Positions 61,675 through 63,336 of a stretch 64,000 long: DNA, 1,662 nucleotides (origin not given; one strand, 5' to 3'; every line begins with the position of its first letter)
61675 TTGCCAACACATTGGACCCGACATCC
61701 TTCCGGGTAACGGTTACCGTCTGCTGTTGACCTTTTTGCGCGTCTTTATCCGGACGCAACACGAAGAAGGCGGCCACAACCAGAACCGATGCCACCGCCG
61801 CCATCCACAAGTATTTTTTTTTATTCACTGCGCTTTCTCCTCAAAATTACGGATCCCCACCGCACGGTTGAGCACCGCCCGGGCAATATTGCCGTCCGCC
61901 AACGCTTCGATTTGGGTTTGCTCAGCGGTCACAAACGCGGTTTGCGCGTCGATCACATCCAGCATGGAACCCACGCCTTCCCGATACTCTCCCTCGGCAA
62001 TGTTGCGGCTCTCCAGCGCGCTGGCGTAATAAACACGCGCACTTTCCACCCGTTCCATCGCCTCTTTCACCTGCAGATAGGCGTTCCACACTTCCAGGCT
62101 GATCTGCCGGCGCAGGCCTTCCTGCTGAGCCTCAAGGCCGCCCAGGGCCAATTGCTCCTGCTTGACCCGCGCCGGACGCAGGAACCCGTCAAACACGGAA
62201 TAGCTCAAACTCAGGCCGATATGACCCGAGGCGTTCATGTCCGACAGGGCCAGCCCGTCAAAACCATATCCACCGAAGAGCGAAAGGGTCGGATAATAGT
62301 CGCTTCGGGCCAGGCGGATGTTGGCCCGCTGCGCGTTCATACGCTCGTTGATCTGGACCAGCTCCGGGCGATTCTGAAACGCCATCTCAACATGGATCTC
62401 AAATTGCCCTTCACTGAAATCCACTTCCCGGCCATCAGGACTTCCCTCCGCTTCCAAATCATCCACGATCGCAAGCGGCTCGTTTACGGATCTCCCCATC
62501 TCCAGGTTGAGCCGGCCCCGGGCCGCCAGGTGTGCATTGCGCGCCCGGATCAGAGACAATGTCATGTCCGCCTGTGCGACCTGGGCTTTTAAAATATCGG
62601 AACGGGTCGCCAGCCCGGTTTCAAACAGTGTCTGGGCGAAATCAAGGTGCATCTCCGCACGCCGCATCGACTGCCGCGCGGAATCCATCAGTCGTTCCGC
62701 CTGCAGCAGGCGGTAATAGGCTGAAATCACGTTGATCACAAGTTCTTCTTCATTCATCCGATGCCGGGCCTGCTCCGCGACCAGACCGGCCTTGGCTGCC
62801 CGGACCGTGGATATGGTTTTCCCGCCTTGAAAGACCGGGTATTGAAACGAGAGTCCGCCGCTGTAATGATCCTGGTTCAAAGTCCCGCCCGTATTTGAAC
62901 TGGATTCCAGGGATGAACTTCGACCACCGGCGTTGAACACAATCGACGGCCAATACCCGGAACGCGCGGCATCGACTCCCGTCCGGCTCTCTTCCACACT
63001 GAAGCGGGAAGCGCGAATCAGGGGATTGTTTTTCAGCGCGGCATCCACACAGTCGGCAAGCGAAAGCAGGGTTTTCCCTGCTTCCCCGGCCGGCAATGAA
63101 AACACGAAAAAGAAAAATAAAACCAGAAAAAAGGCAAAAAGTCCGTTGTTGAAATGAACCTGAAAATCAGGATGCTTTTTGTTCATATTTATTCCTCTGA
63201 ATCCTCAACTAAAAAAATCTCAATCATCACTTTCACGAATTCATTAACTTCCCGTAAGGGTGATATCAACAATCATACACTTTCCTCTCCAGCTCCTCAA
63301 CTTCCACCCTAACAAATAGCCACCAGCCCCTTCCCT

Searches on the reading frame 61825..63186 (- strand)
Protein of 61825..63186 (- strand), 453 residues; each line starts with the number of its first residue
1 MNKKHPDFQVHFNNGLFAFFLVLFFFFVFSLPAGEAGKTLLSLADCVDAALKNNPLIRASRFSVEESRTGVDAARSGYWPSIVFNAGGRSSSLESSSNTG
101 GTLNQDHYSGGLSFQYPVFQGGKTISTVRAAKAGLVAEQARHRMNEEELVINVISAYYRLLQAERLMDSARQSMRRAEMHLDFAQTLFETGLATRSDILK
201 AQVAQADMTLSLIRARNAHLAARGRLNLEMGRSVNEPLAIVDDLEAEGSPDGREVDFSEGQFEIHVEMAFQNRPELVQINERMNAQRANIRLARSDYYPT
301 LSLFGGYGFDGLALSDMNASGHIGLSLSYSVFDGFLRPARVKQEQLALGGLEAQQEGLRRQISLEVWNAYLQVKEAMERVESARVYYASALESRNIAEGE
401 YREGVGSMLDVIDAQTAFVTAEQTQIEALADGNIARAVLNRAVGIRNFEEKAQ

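Call 75: find_encoding_contigs(protein=window:61825-63186:-, flank=10000, max_places=3)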
Protein window:61825-63186:- (453 aa): 4 contigs read that carry it; 3 places shown.
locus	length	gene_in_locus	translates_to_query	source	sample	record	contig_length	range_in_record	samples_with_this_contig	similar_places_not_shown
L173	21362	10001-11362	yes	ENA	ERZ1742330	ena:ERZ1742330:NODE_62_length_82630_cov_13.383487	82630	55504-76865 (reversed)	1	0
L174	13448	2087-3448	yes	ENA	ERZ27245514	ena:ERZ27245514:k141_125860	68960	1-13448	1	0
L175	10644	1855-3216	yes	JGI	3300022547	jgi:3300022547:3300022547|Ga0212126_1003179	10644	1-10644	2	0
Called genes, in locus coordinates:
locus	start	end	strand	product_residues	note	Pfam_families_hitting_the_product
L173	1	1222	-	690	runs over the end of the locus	PF00122:E1-E2_ATPase, PF00702:Hydrolase, PF12710:HAD (weak), PF08282:Hydrolase_3 (faint)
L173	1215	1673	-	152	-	PF23023:Anti-Pycsar_Apyc1 (weak), PF00753:Lactamase_B (weak)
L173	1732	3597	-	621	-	-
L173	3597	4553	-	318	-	PF00023:Ank (faint), PF12796:Ank_2, PF13606:Ank_3 (faint), PF13637:Ank_4, PF13857:Ank_5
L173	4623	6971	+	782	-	PF00989:PAS, PF13426:PAS_9, PF08447:PAS_3, PF00989:PAS, PF08448:PAS_4, PF13426:PAS_9, PF13188:PAS_8, PF00512:HisKA, +4 more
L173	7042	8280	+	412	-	PF00989:PAS (faint), PF13188:PAS_8 (faint), PF08448:PAS_4 (faint), PF13426:PAS_9, PF00990:GGDEF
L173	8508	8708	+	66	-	PF11127:YgaP-like_TM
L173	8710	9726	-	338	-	PF00037:Fer4 (weak), PF12837:Fer4_6 (faint), PF13237:Fer4_10 (faint), PF12838:Fer4_7 (weak), PF13187:Fer4_9 (weak), PF13484:Fer4_16 (faint)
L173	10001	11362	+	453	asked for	PF02321:OEP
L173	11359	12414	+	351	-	PF25917:BSH_RND, PF25919:BSH_CusB, PF25973:BSH_CzcB, PF25876:HH_MFP_RND, PF25885:HH_EMRA (weak), PF25954:Beta-barrel_RND_2 (weak), PF25967:RND-MFP_C (weak), PF25989:YknX_C, +3 more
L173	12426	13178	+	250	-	PF00005:ABC_tran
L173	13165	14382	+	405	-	PF12704:MacB_PCD, PF02687:FtsX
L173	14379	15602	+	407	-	PF12704:MacB_PCD, PF02687:FtsX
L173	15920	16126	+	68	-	PF01042:Ribonuc_L-PSP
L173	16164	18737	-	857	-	PF00246:Peptidase_M14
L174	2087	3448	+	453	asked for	PF02321:OEP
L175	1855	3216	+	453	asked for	PF02321:OEP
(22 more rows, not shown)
